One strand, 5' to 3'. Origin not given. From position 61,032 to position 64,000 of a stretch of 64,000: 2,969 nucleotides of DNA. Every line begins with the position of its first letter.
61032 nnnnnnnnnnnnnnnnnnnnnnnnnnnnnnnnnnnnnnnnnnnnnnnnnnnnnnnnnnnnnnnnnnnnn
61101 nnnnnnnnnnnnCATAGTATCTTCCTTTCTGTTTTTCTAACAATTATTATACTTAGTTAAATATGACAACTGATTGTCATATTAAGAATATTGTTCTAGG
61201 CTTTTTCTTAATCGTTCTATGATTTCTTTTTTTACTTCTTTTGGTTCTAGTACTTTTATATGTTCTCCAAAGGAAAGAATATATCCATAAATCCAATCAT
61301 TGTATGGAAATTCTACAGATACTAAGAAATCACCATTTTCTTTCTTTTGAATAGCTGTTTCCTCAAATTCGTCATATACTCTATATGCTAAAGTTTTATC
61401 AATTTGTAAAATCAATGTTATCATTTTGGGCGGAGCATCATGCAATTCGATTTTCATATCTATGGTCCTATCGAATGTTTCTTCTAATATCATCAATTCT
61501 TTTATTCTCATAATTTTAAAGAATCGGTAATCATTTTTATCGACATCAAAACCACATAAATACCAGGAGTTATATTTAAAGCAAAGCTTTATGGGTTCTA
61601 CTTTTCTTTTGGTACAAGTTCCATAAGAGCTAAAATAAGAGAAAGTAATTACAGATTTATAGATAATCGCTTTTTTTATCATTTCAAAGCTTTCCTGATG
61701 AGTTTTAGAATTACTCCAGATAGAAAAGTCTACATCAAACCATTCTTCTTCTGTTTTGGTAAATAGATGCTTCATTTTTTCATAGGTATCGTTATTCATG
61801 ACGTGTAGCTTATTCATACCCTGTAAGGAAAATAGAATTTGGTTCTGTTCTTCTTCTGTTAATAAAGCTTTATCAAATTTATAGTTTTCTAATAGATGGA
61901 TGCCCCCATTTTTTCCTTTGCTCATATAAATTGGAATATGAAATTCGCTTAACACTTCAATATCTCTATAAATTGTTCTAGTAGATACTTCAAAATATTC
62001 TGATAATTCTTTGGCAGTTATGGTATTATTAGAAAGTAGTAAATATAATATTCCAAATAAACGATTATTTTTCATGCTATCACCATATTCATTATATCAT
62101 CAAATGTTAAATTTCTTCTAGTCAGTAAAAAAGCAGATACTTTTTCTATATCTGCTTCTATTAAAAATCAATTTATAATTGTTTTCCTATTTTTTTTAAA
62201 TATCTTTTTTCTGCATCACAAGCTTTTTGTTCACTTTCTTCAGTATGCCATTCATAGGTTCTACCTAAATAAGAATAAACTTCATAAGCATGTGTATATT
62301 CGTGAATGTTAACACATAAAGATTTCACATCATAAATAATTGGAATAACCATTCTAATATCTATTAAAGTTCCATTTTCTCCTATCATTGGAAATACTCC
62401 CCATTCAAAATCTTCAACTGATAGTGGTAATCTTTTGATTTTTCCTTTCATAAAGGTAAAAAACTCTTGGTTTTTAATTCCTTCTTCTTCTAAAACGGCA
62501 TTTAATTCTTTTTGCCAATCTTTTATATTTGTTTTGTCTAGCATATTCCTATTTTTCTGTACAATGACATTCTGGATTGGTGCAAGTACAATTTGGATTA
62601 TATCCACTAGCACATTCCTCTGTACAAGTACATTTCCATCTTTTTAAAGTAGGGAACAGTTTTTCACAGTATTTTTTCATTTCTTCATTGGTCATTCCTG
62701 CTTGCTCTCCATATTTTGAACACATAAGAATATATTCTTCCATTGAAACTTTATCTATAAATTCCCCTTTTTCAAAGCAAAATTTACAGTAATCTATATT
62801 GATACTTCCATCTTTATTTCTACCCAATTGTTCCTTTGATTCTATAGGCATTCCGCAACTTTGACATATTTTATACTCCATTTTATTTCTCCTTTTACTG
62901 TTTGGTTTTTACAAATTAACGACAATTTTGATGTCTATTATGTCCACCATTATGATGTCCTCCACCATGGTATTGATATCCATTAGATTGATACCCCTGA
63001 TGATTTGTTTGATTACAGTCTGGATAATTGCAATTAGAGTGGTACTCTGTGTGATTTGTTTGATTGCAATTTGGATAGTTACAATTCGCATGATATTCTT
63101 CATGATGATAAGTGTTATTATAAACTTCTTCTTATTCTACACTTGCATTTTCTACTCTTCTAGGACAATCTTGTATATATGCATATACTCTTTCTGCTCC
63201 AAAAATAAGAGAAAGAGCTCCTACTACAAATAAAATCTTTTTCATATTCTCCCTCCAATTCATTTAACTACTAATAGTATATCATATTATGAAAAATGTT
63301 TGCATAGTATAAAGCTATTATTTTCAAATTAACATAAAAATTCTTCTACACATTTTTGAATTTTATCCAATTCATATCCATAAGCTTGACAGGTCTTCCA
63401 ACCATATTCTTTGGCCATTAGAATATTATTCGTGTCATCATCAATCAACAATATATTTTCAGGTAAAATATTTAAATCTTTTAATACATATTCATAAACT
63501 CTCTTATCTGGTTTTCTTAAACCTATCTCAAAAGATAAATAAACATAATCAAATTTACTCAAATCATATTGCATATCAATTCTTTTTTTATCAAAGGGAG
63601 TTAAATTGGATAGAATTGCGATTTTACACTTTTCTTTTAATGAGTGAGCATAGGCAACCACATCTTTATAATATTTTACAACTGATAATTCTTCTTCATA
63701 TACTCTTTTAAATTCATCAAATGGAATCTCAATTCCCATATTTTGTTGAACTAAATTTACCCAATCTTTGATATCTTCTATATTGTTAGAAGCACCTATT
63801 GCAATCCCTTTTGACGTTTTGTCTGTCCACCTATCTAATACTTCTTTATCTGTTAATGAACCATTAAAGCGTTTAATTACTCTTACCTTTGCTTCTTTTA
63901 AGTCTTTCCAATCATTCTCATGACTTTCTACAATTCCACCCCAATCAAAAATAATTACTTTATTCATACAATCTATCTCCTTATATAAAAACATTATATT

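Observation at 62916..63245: Secreted His/Cys/Asn-rich tandem-repeat peptide whose frame is interrupted by one in-frame TAA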

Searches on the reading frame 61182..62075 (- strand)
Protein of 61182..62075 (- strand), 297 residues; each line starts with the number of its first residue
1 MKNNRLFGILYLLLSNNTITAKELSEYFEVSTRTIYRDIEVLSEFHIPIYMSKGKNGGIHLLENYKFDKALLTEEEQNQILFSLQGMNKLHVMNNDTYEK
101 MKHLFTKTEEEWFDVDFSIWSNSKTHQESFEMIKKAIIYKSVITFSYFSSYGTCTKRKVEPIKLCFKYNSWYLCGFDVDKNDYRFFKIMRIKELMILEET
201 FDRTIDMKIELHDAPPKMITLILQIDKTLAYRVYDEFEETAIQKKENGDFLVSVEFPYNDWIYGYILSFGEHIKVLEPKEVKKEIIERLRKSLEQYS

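Call 6: search_protein_families(library=pfam, proteins=[window:61182-62075:-], max_evalue=1)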
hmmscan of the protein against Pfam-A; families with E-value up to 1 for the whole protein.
window:61182-62075:- (297 aa): 11 families
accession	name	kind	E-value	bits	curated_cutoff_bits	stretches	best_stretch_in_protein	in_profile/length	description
PF13280.12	WYL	-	1.6e-15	57.3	21.8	1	129-194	2-68/70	WYL domain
PF25583.1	WCX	-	2.6e-15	57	23.9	1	220-291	4-74/76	WCX domain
PF08279.18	HTH_11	-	2.3e-14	53.5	25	1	5-58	1-53/55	HTH domain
PF08220.18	HTH_DeoR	-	4.2e-06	26.9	21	1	8-44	4-40/57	DeoR-like helix-turn-helix domain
PF21476.4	PF0610-like_N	-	0.00018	22.1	33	1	12-42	8-38/50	PF0610-like, N-terminal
PF05043.19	Mga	-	0.00066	20.7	21.1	1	2-49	14-65/87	Mga helix-turn-helix domain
PF22069.2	Androglobin_IV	-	0.003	17.9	27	1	87-113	43-69/109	Androglobin, domain IV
PF08280.17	HTH_Mga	-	0.043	14.3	23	1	9-45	10-46/59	M protein trans-acting positive regulator (MGA) HTH domain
PF19187.6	HTH_PafC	-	0.063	13.6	32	1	5-92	5-99/115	PafC helix-turn-helix domain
PF01978.25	TrmB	-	0.1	12.9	25.6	1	12-43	16-47/68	Sugar-specific transcriptional regulator TrmB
PF09182.16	PuR_N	-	0.16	12.3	24.6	1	2-45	2-47/70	Bacterial purine repressor, N-terminal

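Call 77: find_encoding_contigs(protein=window:61182-62075:-, flank=2500, max_places=10)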
Protein window:61182-62075:- (297 aa): 21 contigs read that carry it; 10 places shown.
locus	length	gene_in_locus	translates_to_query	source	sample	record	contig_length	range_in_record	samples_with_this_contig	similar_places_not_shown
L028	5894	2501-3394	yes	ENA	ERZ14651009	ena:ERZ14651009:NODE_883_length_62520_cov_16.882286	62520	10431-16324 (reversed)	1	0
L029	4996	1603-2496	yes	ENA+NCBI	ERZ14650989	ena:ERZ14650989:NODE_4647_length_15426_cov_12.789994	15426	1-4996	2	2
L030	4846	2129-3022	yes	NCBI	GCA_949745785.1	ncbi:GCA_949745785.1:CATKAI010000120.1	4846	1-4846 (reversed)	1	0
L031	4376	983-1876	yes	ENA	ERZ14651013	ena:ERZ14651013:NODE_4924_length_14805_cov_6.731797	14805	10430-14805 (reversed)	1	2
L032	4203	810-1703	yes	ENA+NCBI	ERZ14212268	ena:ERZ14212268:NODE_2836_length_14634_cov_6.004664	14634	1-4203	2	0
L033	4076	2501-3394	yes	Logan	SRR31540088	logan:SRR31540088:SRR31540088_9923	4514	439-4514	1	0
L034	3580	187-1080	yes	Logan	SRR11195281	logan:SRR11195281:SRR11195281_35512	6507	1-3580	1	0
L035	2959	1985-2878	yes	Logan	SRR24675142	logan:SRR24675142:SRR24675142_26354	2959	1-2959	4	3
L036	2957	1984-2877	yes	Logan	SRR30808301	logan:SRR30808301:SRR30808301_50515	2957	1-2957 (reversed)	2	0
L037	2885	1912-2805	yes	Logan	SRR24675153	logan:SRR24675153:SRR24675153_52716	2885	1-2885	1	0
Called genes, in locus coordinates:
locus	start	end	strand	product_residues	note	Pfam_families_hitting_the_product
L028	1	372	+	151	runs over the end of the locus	PF17761:DUF1016_N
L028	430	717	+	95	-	PF01527:HTH_Tnp_1, PF13384:HTH_23 (weak), PF13518:HTH_28 (weak), PF13551:HTH_29 (weak)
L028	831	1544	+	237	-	PF13276:HTH_21, PF00665:rve, PF13683:rve_3, PF13333:rve_2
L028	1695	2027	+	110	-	PF12674:Zn_ribbon_2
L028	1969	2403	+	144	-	-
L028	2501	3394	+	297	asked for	PF08220:HTH_DeoR (weak), PF08279:HTH_11, PF13280:WYL, PF25583:WCX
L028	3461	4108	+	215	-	PF06445:GyrI-like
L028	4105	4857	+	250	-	PF00583:Acetyltransf_1 (weak), PF13673:Acetyltransf_10 (weak), PF13508:Acetyltransf_7, PF14268:YoaP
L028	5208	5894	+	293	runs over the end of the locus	PF00126:HTH_1, PF03466:LysR_substrate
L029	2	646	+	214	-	?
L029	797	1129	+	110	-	PF12674:Zn_ribbon_2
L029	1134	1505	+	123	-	-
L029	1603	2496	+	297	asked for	PF08220:HTH_DeoR (weak), PF08279:HTH_11, PF13280:WYL, PF25583:WCX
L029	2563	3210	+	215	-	PF06445:GyrI-like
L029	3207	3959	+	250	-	PF00583:Acetyltransf_1 (weak), PF13673:Acetyltransf_10 (weak), PF13508:Acetyltransf_7, PF14268:YoaP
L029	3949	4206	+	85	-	PF12636:DUF3781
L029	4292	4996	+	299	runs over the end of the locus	PF00126:HTH_1, PF03466:LysR_substrate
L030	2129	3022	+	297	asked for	PF08220:HTH_DeoR (weak), PF08279:HTH_11, PF13280:WYL, PF25583:WCX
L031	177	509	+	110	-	PF12674:Zn_ribbon_2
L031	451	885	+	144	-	-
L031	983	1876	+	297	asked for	PF08220:HTH_DeoR (weak), PF08279:HTH_11, PF13280:WYL, PF25583:WCX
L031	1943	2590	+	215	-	PF06445:GyrI-like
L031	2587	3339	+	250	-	PF00583:Acetyltransf_1 (weak), PF13673:Acetyltransf_10 (weak), PF13508:Acetyltransf_7, PF14268:YoaP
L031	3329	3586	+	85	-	PF12636:DUF3781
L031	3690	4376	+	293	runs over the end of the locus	PF00126:HTH_1, PF03466:LysR_substrate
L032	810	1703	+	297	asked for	PF08220:HTH_DeoR (weak), PF08279:HTH_11, PF13280:WYL, PF25583:WCX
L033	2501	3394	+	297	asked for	PF08220:HTH_DeoR (weak), PF08279:HTH_11, PF13280:WYL, PF25583:WCX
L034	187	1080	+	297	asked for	PF08220:HTH_DeoR (weak), PF08279:HTH_11, PF13280:WYL, PF25583:WCX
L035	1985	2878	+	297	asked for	PF08220:HTH_DeoR (weak), PF08279:HTH_11, PF13280:WYL, PF25583:WCX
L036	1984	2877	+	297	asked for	PF08220:HTH_DeoR (weak), PF08279:HTH_11, PF13280:WYL, PF25583:WCX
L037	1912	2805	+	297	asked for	PF08220:HTH_DeoR (weak), PF08279:HTH_11, PF13280:WYL, PF25583:WCX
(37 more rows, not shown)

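Call 81: search_protein_families(library=pfam, proteins=[L028:430-717:+, L028:831-1544:+, L028:1-372:+], max_evalue=0.001)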
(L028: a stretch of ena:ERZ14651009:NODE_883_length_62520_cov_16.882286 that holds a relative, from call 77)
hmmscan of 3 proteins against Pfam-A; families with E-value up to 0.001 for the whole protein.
L028:430-717:+ (95 aa): 4 families
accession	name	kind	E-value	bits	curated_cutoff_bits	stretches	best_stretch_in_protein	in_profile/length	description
PF01527.26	HTH_Tnp_1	-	3e-12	47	24.1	1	5-82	2-74/75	Transposase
PF13518.12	HTH_28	-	2.7e-07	31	25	1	14-58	1-44/52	Helix-turn-helix domain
PF13551.12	HTH_29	-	4.4e-07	30.3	28.1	1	15-70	1-60/64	Winged helix-turn helix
PF13384.12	HTH_23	-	6.3e-06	26.3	24.6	1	16-53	8-45/50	Homeodomain-like domain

L028:831-1544:+ (237 aa): 5 families
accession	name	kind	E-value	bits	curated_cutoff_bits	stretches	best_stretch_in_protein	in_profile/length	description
PF13333.12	rve_2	-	6.9e-17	61.8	22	1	181-232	1-52/56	Integrase core domain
PF00665.32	rve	-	4.6e-15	56.2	32.6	1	79-173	3-101/102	Integrase core domain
PF13276.12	HTH_21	-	5.7e-13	49.3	28.1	1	3-53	8-59/60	HTH-like domain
PF13683.12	rve_3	-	7.7e-13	48.4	26.5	1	163-228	2-67/67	Integrase core domain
PF13610.12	DDE_Tnp_IS240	-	6.8e-05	23.5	27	1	87-206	7-125/139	DDE domain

L028:1-372:+ (123 aa): 1 family
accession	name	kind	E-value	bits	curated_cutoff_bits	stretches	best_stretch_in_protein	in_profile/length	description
PF17761.7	DUF1016_N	-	1.9e-35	122.4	32.8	1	3-117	21-137/137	DUF1016 N-terminal domain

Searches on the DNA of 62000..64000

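Call 25: search_rna_families(source=window, start=62000, end=64000, threshold=evalue, max_evalue=1)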
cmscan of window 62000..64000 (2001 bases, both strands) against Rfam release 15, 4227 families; matches with E-value up to 1: 0.
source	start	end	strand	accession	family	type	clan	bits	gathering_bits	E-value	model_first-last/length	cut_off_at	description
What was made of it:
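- Tried and rejected: Rfam on 62000-64000 gave no match, so there is no riboswitch or recoding element (call 25).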

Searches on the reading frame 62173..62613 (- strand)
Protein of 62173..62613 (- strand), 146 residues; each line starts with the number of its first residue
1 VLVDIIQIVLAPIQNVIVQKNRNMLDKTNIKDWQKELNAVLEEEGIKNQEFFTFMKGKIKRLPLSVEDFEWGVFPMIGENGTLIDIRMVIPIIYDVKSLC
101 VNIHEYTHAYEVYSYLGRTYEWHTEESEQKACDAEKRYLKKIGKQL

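Call 6: search_protein_families(library=pfam, proteins=[window:62173-62613:-], max_evalue=1)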
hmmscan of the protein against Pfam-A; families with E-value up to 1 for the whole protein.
window:62173-62613:- (146 aa): 0 families

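Call 44: search_protein_families(library=ncbifam, proteins=[window:62173-62613:-], max_evalue=1)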
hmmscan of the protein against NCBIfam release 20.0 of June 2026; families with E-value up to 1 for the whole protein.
window:62173-62613:- (146 aa): 0 families

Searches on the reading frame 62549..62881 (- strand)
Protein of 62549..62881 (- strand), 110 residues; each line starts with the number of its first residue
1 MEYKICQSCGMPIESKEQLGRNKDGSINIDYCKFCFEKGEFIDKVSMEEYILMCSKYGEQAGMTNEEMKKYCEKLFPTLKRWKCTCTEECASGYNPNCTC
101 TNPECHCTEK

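Call 6: search_protein_families(library=pfam, proteins=[window:62549-62881:-], max_evalue=1)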
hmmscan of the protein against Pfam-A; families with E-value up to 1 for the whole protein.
window:62549-62881:- (110 aa): 6 families
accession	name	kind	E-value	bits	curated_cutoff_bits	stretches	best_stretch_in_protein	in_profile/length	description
PF12674.12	Zn_ribbon_2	-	5.5e-26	91.5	22.5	1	5-83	1-81/81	Putative zinc ribbon domain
PF18508.7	zf_C2H2_13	-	0.0035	17.4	26.5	1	2-15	16-29/42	Zinc finger domain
PF16487.10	ArgoMid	-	0.011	16.3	27.5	0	35-73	27-65/83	Mid domain of argonaute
PF08414.16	NADPH_Ox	-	0.064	14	27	1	44-85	39-77/101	Respiratory burst NADPH oxidase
PF10208.15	ARMET_C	-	0.09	12.7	23.5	1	32-46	23-37/43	ARMET, C-terminal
PF04033.18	DUF365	-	0.14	13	25.9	1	42-74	20-53/96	Domain of unknown function (DUF365)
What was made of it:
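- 62549..62881 (-): Downstream partner gene, starting 34 nt after the peptide gene's stop codon: Zn_ribbon_2 (PF12674) protein of 110 aa with a Cys-rich C-terminal tail (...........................). Intact in the window. Pfam E=5.5e-26 (call 6).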

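Call 20: find_encoding_contigs(protein=window:62549-62881:-, flank=2500, max_places=10)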
Protein window:62549-62881:- (110 aa): 3 contigs read that carry it; 2 places shown.
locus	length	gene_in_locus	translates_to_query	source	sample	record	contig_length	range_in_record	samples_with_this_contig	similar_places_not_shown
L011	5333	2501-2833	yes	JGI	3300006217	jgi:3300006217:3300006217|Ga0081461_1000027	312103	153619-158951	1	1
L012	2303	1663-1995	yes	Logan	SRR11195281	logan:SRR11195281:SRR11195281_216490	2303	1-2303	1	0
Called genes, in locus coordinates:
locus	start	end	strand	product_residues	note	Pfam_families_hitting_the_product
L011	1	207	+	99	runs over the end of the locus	-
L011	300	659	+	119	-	-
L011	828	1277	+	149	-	PF12844:HTH_19, PF13560:HTH_31, PF01381:HTH_3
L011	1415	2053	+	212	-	PF00702:Hydrolase, PF13419:HAD_2, PF13242:Hydrolase_like (faint)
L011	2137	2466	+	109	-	-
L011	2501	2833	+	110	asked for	PF12674:Zn_ribbon_2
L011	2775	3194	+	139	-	-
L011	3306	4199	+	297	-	PF08220:HTH_DeoR (weak), PF08279:HTH_11, PF13280:WYL, PF25583:WCX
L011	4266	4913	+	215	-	PF06445:GyrI-like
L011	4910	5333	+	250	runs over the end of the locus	PF00583:Acetyltransf_1 (weak), PF13673:Acetyltransf_10 (weak), PF13508:Acetyltransf_7, PF14268:YoaP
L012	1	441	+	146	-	?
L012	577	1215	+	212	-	PF00702:Hydrolase, PF13419:HAD_2, PF13242:Hydrolase_like (faint)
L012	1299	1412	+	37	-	-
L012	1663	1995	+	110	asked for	PF12674:Zn_ribbon_2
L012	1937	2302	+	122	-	?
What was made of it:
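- GyrI-like and acetyltransferase neighbours have full-length called genes in every contig that covers them whole (calls 20 and 77). GyrI-like and acetyltransferase neighbours are intact wherever covered (calls 20 and 77).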

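Call 44: search_protein_families(library=ncbifam, proteins=[window:62549-62881:-], max_evalue=1)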
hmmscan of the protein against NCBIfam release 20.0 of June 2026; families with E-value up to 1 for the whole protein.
window:62549-62881:- (110 aa): 1 family
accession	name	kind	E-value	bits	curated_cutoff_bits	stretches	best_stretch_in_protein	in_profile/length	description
NF045510.1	4Cys_prefix_kin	domain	0.039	14.2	24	1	4-12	17-25/26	4-Cys prefix domain-containing protein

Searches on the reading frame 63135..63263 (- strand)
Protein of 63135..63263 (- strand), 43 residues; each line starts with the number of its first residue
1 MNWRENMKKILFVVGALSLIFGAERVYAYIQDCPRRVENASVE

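Call 19: find_encoding_contigs(protein=window:63135-63263:-, flank=3000, max_places=10)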
Protein seq(43 aa) (43 aa): no gene with exactly this product is on record in the collection.
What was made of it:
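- Tried and rejected: The 43-aa form starting at MNWRENM is not on record as a called gene (call 19).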

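Call 21: find_encoding_contigs(protein=window:63135-63245:-, flank=2500, max_places=10)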
Protein seq(37 aa) (37 aa): 2 contigs read that carry it; 2 places shown.
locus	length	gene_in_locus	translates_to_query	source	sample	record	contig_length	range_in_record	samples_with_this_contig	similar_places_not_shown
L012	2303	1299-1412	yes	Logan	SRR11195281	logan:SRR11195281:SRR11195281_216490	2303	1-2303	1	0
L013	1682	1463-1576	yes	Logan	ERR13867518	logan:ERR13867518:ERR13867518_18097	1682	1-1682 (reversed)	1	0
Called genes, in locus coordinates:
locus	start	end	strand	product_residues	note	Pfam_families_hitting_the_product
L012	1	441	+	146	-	?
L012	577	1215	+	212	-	PF00702:Hydrolase, PF13419:HAD_2, PF13242:Hydrolase_like (faint)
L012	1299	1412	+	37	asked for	-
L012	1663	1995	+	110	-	PF12674:Zn_ribbon_2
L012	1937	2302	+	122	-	?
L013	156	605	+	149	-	PF12844:HTH_19, PF13560:HTH_31, PF01381:HTH_3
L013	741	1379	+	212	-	PF00702:Hydrolase, PF13419:HAD_2, PF13242:Hydrolase_like (faint)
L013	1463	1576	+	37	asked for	-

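Call 23: list_cluster_members(proteins=[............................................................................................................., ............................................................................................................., window:63135-63245:-, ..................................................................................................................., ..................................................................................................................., P0001, P0002])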
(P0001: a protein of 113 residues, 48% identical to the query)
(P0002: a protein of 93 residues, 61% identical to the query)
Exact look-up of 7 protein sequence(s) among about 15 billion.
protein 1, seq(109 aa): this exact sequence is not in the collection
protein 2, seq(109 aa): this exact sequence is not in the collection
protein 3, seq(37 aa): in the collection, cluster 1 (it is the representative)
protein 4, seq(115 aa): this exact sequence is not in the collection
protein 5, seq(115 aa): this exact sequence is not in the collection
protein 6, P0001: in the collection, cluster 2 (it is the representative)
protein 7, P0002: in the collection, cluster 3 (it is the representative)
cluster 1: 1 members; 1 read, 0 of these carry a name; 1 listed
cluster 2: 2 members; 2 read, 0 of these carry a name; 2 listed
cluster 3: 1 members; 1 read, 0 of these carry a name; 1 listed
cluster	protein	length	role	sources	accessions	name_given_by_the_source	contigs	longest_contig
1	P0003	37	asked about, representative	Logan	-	-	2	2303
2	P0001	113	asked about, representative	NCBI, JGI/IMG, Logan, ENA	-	-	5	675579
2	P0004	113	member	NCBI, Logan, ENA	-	-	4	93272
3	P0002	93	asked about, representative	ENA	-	-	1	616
